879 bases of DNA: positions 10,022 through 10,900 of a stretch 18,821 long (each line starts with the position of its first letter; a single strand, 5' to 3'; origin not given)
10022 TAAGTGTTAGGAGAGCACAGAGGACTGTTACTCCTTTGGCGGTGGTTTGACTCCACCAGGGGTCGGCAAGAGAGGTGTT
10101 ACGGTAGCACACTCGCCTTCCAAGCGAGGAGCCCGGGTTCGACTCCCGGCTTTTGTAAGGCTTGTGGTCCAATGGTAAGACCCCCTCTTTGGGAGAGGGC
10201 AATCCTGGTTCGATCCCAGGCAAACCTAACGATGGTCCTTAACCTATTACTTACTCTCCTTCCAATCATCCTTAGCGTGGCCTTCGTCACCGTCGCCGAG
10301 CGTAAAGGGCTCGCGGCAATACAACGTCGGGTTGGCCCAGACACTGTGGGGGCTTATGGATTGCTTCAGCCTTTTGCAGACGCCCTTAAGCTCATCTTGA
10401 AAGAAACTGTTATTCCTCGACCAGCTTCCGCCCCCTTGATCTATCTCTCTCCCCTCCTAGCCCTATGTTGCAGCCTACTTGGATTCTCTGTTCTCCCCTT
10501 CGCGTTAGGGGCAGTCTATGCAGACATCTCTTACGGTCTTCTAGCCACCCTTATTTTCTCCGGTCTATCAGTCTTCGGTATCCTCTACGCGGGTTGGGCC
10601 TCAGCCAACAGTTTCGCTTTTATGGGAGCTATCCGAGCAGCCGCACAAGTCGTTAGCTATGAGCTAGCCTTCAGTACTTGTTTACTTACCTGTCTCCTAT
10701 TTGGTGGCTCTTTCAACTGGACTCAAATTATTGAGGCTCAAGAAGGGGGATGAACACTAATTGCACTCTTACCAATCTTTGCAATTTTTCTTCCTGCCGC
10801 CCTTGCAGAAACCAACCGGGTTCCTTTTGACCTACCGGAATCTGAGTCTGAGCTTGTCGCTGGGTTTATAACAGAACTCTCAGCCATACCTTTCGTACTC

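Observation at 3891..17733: A 67-70 nt GC-rich hairpin repeat, six 100% identical copies; every direct copy is fused to the 5' end of a long-variable-arm tRNA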

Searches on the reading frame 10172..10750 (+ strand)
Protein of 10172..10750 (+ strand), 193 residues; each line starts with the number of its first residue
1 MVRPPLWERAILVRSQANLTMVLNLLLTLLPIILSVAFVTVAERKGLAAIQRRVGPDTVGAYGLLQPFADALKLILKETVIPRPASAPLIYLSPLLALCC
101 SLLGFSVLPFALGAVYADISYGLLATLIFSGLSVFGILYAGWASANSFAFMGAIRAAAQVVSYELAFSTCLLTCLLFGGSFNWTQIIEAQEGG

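Call 68: find_encoding_contigs(protein=window:10172-10750:+, flank=4000, max_places=10)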
Protein window:10172-10750:+ (193 aa): 24 contigs read that carry it; 10 places shown.
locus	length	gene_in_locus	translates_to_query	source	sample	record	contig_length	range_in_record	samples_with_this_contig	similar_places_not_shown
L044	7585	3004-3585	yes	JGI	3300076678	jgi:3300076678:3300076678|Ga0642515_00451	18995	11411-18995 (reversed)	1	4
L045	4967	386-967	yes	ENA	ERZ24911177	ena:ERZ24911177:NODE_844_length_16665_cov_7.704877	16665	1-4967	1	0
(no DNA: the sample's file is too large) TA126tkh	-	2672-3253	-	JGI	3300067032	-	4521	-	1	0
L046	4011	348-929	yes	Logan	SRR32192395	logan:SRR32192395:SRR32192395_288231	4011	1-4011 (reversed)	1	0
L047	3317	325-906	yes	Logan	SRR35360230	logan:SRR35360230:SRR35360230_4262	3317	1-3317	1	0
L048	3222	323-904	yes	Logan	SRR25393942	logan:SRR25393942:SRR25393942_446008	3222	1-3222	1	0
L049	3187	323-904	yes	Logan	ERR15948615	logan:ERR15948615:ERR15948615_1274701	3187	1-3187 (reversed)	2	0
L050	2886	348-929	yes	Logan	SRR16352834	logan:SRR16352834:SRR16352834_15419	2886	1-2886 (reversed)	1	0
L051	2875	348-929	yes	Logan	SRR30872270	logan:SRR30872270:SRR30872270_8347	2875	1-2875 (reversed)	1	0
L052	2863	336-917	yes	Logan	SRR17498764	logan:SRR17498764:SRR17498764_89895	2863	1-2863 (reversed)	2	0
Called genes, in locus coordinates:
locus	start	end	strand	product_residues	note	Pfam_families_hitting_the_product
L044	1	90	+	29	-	?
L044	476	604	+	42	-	-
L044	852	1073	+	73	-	PF00137:ATP-synt_C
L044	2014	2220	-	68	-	-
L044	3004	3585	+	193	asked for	PF00146:NADHdh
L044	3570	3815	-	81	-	-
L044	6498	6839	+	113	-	PF00499:Oxidored_q3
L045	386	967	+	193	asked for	PF00146:NADHdh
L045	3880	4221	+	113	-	PF00499:Oxidored_q3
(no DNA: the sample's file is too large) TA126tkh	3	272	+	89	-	?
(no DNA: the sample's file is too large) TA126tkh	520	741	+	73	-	PF00137:ATP-synt_C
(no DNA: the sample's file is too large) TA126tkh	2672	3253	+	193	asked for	PF00146:NADHdh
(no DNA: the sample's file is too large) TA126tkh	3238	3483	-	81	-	-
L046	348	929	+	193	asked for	PF00146:NADHdh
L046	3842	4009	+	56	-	?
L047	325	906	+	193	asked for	PF00146:NADHdh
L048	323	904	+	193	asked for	PF00146:NADHdh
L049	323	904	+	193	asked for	PF00146:NADHdh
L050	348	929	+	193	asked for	PF00146:NADHdh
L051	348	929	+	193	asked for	PF00146:NADHdh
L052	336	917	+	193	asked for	PF00146:NADHdh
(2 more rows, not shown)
